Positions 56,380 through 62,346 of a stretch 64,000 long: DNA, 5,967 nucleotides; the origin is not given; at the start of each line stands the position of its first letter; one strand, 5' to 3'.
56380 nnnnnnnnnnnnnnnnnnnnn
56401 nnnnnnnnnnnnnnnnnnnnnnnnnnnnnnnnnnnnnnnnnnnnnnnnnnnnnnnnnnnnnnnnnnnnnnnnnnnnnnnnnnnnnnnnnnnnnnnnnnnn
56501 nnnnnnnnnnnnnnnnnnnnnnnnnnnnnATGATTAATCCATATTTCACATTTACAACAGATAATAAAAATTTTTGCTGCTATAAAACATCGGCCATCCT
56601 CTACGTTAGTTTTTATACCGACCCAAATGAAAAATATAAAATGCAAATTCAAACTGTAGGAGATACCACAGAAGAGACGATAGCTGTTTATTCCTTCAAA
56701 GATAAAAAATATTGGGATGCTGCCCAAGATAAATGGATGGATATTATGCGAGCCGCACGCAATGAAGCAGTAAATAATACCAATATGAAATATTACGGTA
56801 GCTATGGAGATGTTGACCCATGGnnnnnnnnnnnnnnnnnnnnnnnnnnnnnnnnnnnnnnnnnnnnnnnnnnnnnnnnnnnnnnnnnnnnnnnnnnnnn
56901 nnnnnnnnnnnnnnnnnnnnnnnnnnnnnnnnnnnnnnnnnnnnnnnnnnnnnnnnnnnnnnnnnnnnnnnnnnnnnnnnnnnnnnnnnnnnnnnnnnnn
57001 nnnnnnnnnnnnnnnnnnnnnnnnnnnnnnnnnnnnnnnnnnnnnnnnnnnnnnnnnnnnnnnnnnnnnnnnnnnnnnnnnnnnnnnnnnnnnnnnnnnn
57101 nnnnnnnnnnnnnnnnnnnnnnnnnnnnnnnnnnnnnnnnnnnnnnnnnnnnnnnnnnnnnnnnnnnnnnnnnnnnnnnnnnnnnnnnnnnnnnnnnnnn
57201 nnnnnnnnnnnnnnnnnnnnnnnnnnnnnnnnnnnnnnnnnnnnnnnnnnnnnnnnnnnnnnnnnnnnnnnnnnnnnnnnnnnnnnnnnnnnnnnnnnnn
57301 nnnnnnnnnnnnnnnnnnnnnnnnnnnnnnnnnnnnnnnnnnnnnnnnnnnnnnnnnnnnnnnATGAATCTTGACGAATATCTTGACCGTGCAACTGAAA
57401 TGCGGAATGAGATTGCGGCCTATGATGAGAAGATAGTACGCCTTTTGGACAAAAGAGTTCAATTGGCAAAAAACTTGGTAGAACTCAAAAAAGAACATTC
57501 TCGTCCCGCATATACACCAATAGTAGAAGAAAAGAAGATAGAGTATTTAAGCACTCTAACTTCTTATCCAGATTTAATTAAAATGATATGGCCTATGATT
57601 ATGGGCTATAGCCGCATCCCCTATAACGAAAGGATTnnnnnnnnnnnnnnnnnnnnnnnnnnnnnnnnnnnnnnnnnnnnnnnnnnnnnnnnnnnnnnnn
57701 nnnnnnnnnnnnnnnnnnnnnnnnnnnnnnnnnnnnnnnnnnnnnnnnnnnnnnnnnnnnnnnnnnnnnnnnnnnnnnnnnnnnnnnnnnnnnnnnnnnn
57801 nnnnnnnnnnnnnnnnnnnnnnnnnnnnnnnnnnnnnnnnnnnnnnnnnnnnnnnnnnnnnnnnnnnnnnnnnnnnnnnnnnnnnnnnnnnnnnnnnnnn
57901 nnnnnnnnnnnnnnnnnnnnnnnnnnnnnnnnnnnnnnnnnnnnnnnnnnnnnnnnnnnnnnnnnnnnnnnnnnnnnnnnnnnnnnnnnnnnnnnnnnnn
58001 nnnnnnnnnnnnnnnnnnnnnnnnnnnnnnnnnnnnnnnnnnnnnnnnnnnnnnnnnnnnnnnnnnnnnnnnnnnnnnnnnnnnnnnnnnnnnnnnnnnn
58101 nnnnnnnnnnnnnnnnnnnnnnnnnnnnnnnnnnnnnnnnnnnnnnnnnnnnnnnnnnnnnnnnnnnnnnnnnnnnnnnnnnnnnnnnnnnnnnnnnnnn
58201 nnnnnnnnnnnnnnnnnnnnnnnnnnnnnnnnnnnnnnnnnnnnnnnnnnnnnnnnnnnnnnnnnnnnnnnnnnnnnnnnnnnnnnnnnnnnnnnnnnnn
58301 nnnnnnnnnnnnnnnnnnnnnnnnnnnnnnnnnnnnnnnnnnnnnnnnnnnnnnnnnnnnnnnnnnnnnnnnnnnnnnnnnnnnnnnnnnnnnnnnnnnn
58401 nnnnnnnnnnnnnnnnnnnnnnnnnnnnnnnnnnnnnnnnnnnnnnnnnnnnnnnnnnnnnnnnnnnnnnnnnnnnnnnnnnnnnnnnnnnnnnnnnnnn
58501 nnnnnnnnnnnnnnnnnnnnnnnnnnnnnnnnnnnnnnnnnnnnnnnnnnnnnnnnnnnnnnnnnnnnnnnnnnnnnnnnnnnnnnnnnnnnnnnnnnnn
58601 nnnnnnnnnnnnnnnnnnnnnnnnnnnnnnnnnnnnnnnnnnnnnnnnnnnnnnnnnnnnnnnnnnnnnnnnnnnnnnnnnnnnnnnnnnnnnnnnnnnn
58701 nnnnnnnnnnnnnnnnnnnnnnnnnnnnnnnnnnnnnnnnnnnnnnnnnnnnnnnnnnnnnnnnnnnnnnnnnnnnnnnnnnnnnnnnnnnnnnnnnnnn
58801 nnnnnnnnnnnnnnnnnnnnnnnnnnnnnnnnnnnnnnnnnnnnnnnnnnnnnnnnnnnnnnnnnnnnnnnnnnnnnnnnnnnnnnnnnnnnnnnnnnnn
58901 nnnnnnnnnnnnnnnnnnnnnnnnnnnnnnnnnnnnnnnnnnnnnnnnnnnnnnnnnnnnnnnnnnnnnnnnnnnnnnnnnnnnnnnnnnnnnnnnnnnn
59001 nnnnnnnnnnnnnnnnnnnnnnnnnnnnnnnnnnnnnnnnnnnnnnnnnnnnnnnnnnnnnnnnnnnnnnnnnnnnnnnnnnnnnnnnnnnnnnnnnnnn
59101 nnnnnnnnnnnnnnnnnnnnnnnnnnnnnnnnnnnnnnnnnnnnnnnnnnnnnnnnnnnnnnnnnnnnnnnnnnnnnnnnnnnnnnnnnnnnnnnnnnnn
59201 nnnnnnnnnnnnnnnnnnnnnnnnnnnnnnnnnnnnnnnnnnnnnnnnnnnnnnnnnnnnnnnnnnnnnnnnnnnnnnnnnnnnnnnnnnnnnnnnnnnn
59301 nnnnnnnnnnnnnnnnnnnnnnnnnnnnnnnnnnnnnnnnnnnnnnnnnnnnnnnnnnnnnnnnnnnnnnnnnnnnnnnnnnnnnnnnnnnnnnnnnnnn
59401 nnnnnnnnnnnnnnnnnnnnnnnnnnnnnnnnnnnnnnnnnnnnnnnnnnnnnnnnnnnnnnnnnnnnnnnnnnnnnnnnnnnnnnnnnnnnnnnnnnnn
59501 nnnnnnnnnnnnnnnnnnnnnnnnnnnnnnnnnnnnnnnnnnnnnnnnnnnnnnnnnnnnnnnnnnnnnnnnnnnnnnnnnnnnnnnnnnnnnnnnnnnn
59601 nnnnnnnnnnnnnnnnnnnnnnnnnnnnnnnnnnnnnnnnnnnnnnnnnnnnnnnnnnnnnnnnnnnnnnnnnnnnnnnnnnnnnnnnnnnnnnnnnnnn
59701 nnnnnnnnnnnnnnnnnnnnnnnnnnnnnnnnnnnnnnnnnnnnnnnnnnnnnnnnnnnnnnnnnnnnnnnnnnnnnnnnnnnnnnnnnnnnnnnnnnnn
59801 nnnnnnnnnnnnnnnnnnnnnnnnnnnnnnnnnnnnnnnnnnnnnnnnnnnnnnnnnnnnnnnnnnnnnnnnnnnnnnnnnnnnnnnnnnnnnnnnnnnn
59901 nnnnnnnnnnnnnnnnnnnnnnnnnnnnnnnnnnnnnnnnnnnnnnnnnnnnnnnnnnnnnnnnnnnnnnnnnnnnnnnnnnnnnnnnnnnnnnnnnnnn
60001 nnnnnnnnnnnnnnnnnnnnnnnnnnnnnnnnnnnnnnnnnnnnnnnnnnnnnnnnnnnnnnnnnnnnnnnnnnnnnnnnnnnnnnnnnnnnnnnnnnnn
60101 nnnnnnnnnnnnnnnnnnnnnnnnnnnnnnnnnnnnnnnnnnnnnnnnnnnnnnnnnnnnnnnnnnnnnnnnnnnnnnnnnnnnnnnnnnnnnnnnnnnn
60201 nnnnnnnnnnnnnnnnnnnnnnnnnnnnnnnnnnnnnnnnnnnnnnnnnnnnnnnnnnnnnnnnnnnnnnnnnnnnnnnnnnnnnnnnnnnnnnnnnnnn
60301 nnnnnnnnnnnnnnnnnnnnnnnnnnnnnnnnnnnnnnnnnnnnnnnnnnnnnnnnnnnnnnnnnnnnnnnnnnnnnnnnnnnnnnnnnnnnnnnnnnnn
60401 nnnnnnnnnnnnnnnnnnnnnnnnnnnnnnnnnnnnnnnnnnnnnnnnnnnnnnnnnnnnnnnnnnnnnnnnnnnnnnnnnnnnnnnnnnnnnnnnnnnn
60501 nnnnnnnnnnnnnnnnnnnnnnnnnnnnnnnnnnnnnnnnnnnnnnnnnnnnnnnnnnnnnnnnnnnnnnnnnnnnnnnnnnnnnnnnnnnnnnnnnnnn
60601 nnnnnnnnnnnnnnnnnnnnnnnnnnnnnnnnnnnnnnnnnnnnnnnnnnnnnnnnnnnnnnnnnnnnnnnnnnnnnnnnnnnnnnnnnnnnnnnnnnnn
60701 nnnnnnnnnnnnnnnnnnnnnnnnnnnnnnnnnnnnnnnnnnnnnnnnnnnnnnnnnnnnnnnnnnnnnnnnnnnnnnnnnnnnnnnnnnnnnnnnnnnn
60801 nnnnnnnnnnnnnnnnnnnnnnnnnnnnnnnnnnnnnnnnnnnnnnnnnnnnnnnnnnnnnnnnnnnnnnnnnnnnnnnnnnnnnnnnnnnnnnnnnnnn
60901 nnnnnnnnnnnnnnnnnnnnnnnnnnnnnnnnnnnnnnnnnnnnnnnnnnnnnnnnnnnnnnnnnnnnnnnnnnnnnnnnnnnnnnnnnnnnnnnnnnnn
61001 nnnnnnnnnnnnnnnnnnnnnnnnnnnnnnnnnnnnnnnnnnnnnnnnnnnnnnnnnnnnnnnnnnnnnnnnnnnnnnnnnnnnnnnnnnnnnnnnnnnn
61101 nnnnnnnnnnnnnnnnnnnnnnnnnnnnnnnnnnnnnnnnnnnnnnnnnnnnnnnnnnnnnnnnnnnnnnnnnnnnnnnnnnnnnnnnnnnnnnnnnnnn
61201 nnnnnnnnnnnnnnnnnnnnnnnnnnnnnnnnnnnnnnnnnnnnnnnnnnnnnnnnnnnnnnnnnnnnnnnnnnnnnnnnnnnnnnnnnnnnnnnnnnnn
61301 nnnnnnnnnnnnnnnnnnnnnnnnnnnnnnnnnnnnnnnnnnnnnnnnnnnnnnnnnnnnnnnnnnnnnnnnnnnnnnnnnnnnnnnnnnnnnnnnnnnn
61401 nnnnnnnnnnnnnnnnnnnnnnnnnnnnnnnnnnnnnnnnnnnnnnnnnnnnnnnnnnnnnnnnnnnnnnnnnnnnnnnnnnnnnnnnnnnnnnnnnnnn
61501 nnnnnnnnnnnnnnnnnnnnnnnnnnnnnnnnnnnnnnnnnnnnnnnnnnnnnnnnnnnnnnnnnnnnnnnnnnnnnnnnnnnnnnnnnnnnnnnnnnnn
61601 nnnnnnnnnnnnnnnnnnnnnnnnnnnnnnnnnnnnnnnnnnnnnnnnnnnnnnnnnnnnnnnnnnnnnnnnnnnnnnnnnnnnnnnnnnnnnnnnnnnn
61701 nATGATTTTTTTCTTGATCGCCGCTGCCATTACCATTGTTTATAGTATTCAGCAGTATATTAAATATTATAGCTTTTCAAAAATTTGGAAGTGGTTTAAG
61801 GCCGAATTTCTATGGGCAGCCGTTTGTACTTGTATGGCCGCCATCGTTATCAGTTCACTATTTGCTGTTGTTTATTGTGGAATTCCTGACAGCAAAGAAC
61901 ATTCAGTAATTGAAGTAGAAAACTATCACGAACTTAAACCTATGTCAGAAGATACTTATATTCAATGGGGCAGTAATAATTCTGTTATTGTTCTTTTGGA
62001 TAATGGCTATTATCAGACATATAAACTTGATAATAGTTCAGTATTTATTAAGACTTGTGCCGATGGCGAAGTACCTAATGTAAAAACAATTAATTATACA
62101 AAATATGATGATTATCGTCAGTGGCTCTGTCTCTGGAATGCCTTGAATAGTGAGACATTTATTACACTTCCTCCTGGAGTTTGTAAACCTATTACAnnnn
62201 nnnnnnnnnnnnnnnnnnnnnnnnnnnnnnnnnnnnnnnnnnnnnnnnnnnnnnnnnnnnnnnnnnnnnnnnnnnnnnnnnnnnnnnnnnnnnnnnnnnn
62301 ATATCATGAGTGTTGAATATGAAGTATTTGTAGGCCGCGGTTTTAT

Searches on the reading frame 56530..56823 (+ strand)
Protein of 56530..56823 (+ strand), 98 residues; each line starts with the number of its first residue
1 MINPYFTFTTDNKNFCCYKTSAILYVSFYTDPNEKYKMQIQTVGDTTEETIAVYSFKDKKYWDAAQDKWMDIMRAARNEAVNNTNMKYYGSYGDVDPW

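Call 21: search_protein_families(library=pfam, proteins=[window:56530-56823:+], max_evalue=0.1)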
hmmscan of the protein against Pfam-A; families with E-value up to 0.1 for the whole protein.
window:56530-56823:+ (98 aa): 0 families

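Call 22: search_protein_families(library=phrogs, proteins=[window:56530-56823:+], max_evalue=0.01)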
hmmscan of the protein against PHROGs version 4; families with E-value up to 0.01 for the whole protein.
window:56530-56823:+ (98 aa): 1 family
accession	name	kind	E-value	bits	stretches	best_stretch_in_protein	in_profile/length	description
phrog_8242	-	unknown function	0.0096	16.8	0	52-92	133-172/181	-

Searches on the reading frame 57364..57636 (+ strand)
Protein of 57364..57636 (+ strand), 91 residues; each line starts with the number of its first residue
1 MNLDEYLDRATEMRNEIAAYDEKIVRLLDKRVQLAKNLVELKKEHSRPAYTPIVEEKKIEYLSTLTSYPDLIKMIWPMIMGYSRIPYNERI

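Call 21: search_protein_families(library=pfam, proteins=[window:57364-57636:+], max_evalue=0.1)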
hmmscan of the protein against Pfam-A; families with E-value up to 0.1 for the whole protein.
window:57364-57636:+ (91 aa): 2 families
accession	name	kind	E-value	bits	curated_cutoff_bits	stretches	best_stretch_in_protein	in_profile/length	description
PF01817.26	CM_2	-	2.5e-13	50.5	27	1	13-84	1-76/80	Chorismate mutase type II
PF04363.17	DUF496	-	0.062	13.9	23.2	1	9-62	13-66/93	Protein of unknown function (DUF496)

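Call 22: search_protein_families(library=phrogs, proteins=[window:57364-57636:+], max_evalue=0.01)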
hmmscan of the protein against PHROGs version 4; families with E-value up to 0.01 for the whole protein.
window:57364-57636:+ (91 aa): 2 families
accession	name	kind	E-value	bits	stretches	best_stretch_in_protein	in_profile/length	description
phrog_10027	-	unknown function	1.5e-10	42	1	12-84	8-74/81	-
phrog_23881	-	unknown function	0.00042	21.3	1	11-61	55-105/128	-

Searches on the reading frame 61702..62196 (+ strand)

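Call 21: search_protein_families(library=pfam, proteins=[window:61702-62196:+], max_evalue=0.1)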
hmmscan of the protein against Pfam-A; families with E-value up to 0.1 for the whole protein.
window:61702-62196:+ (165 aa): 1 family
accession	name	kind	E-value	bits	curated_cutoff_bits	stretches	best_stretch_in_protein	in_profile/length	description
PF19087.6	DUF5776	-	0.016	15.8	27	1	86-135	1-47/67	Domain of unknown function (DUF5776)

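Call 22: search_protein_families(library=phrogs, proteins=[window:61702-62196:+], max_evalue=0.01)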
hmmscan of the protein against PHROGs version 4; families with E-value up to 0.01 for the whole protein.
window:61702-62196:+ (165 aa): 0 families
